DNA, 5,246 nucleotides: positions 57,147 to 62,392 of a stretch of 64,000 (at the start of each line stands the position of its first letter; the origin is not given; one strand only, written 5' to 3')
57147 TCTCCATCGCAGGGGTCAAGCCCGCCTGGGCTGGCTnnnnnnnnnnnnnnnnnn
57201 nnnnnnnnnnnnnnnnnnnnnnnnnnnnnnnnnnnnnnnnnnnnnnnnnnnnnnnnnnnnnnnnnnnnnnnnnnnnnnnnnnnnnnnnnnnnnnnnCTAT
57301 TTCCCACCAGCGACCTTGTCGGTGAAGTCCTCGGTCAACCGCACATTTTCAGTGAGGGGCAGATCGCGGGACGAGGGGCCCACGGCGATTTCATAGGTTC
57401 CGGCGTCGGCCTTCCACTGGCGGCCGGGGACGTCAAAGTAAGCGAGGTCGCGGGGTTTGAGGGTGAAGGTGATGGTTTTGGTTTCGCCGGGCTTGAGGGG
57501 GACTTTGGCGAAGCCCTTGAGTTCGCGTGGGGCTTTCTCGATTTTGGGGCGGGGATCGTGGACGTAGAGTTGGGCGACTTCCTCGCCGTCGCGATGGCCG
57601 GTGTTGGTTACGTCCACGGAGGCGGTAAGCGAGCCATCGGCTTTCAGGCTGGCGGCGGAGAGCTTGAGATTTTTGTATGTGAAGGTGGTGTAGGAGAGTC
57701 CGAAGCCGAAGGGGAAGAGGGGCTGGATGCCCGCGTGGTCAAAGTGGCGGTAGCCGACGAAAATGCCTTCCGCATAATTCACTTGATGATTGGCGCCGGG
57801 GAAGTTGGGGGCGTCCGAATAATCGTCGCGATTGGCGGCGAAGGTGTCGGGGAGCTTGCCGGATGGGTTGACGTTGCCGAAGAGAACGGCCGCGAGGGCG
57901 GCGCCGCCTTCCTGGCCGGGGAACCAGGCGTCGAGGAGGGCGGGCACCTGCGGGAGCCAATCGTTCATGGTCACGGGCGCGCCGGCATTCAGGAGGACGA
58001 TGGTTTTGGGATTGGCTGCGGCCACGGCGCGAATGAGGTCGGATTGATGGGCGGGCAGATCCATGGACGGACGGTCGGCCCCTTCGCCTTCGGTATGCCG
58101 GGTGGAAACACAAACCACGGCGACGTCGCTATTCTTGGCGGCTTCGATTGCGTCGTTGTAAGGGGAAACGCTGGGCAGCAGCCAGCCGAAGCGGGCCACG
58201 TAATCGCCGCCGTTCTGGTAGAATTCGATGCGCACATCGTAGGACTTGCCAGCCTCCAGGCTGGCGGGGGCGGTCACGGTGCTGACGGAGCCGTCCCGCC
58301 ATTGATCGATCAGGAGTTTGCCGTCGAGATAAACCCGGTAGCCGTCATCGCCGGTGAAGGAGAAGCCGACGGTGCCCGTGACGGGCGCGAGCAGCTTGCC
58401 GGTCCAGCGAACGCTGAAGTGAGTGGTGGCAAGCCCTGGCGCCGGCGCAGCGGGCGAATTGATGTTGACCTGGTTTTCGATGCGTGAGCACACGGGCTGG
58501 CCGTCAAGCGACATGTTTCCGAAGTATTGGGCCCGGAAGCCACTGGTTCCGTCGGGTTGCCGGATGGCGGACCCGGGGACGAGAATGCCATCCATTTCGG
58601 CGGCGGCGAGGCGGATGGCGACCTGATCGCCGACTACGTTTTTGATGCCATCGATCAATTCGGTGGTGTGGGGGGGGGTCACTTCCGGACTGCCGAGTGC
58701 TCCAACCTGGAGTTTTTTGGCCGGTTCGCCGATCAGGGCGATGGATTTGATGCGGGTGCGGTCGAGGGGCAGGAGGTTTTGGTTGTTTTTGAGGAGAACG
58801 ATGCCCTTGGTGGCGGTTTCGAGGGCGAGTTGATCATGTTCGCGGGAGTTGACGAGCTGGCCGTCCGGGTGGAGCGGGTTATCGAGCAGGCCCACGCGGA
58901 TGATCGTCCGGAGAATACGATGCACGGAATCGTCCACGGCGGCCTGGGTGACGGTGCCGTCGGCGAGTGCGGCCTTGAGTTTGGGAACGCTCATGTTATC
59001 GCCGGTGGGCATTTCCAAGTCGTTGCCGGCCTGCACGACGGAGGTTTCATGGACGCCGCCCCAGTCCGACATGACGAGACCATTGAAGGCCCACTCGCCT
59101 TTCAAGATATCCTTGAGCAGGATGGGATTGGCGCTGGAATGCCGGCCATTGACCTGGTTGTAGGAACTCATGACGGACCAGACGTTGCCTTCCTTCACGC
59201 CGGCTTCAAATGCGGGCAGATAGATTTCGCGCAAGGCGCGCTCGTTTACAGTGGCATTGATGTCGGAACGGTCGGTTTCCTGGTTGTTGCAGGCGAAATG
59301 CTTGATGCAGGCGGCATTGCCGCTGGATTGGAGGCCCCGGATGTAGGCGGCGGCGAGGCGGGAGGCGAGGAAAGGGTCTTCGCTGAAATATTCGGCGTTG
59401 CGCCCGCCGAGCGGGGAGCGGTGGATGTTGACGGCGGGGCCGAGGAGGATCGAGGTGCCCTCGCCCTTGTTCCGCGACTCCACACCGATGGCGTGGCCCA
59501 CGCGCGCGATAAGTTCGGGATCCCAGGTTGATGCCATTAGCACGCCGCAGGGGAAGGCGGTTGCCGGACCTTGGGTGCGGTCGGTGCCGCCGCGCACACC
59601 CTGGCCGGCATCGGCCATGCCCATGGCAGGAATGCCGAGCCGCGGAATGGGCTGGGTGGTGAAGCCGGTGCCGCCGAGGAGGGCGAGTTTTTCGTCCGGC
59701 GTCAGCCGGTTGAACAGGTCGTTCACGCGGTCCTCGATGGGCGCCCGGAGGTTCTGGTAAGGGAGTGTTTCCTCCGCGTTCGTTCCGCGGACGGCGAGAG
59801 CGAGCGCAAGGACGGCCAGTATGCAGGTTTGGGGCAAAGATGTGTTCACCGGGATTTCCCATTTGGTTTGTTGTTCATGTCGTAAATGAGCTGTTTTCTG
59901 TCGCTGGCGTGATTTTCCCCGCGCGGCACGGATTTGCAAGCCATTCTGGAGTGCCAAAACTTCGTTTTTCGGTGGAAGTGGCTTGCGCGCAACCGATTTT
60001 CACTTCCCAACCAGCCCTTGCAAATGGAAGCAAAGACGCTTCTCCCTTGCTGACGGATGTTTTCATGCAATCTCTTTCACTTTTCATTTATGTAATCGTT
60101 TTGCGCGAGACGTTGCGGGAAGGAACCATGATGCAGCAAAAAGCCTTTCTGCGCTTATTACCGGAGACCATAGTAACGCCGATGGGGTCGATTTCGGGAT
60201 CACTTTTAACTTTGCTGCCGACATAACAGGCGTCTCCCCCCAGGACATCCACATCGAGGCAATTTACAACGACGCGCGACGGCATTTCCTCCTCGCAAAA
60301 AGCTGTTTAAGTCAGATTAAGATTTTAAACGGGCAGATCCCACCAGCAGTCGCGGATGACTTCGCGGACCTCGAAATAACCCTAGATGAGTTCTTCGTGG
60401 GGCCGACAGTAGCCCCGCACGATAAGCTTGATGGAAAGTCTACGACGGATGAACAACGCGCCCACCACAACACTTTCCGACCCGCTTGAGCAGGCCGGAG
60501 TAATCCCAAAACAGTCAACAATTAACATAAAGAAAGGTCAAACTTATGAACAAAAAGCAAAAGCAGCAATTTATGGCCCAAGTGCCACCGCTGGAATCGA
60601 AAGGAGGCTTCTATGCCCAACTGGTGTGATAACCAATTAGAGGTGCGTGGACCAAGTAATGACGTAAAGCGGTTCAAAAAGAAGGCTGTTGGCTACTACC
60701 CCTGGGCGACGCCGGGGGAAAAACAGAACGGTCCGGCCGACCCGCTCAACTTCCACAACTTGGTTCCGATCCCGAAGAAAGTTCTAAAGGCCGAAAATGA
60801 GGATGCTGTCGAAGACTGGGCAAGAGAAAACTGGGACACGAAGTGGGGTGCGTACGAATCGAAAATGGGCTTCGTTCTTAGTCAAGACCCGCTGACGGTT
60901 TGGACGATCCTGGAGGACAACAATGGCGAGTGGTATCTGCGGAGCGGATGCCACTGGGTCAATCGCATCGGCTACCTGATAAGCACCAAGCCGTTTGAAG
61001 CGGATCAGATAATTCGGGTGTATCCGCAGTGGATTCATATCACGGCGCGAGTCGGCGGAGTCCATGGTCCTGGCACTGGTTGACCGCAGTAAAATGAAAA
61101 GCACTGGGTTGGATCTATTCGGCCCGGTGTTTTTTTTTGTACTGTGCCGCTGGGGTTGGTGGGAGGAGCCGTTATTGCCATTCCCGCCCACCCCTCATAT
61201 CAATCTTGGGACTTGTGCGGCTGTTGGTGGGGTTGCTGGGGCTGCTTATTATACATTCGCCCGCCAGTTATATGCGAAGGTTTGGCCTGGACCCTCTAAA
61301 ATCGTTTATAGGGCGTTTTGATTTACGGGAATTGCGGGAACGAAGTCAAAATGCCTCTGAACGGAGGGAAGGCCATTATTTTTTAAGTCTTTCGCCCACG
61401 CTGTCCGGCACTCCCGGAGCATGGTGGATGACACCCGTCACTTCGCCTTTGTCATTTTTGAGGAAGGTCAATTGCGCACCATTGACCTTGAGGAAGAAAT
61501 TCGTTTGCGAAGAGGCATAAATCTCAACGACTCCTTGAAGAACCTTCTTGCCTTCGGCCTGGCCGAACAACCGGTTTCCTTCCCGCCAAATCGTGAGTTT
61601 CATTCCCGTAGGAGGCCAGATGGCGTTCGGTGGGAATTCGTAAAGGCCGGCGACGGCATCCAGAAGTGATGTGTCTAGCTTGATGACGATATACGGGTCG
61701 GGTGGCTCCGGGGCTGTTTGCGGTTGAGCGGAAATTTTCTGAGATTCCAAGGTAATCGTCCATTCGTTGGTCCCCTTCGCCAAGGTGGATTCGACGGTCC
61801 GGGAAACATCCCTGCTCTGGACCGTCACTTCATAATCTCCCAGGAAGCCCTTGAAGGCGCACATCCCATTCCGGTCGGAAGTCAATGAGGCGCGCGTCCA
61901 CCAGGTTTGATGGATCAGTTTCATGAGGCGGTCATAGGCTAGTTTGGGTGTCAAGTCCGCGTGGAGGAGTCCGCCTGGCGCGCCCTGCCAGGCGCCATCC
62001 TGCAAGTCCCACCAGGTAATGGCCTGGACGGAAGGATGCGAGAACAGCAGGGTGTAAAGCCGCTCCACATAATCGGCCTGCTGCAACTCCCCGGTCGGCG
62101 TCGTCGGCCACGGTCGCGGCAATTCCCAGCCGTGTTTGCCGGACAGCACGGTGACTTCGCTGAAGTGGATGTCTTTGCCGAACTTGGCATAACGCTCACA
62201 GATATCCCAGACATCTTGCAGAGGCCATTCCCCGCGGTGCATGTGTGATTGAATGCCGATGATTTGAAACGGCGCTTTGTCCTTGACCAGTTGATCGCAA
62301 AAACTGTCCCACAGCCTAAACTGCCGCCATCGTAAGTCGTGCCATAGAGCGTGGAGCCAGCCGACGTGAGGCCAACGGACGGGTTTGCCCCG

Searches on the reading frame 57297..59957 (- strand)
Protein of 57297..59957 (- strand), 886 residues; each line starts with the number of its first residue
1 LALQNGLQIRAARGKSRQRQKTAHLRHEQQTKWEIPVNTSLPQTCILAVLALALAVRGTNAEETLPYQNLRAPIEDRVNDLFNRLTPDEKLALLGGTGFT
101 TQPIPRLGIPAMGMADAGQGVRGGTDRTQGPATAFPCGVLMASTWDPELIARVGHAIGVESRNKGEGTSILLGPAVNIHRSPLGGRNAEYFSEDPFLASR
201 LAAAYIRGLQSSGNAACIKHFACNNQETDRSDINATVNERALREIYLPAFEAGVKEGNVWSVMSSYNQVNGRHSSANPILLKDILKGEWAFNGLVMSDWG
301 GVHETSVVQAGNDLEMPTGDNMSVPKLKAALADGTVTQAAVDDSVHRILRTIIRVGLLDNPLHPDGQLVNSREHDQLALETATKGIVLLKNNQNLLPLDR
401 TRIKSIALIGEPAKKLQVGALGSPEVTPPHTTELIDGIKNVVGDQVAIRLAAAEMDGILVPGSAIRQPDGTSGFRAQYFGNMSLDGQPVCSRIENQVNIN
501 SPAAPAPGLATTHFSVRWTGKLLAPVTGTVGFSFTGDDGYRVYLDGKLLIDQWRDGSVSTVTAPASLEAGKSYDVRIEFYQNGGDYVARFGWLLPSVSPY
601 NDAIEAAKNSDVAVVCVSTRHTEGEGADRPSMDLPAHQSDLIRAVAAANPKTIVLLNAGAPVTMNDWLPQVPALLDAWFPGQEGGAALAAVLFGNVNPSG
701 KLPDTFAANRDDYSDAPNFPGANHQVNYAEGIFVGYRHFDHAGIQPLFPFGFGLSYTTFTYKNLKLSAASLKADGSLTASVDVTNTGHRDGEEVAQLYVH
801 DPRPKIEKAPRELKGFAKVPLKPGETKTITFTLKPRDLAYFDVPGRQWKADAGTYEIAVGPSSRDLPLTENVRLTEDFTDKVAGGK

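Call 22: search_protein_families(library=pfam, proteins=[window:57297-59957:-], max_evalue=0.001)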
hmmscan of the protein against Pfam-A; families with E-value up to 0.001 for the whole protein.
window:57297-59957:- (886 aa): 4 families
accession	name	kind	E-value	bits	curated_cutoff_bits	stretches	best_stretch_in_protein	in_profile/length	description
PF01915.27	Glyco_hydro_3_C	-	7.3e-59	199.5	31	1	386-736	1-200/200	Glycosyl hydrolase family 3 C-terminal domain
PF00933.27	Glyco_hydro_3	-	2.9e-41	142.4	27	1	105-350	59-315/316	Glycosyl hydrolase family 3 N terminal domain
PF14310.12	Fn3-like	-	7.3e-27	93.7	25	1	793-863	1-71/71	Fibronectin type III-like domain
PF07691.17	PA14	-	1.3e-23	83.9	24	1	472-598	3-139/147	PA14 domain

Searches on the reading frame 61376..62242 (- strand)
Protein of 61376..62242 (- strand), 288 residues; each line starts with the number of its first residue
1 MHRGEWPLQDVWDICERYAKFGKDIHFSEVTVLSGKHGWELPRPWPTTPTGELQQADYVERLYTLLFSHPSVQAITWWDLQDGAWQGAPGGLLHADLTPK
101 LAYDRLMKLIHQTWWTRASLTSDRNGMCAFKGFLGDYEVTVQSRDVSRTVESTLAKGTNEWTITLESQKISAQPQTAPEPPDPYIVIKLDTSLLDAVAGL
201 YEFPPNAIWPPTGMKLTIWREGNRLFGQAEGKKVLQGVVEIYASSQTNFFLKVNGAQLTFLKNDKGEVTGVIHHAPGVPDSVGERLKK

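Call 22: search_protein_families(library=pfam, proteins=[window:61376-62242:-], max_evalue=0.001)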
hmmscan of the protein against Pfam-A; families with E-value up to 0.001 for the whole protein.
window:61376-62242:- (288 aa): 1 family
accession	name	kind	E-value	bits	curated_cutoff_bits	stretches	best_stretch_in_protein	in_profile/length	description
PF11954.13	DUF3471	-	4.9e-07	30.5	29.3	1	189-274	7-89/103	Domain of unknown function (DUF3471)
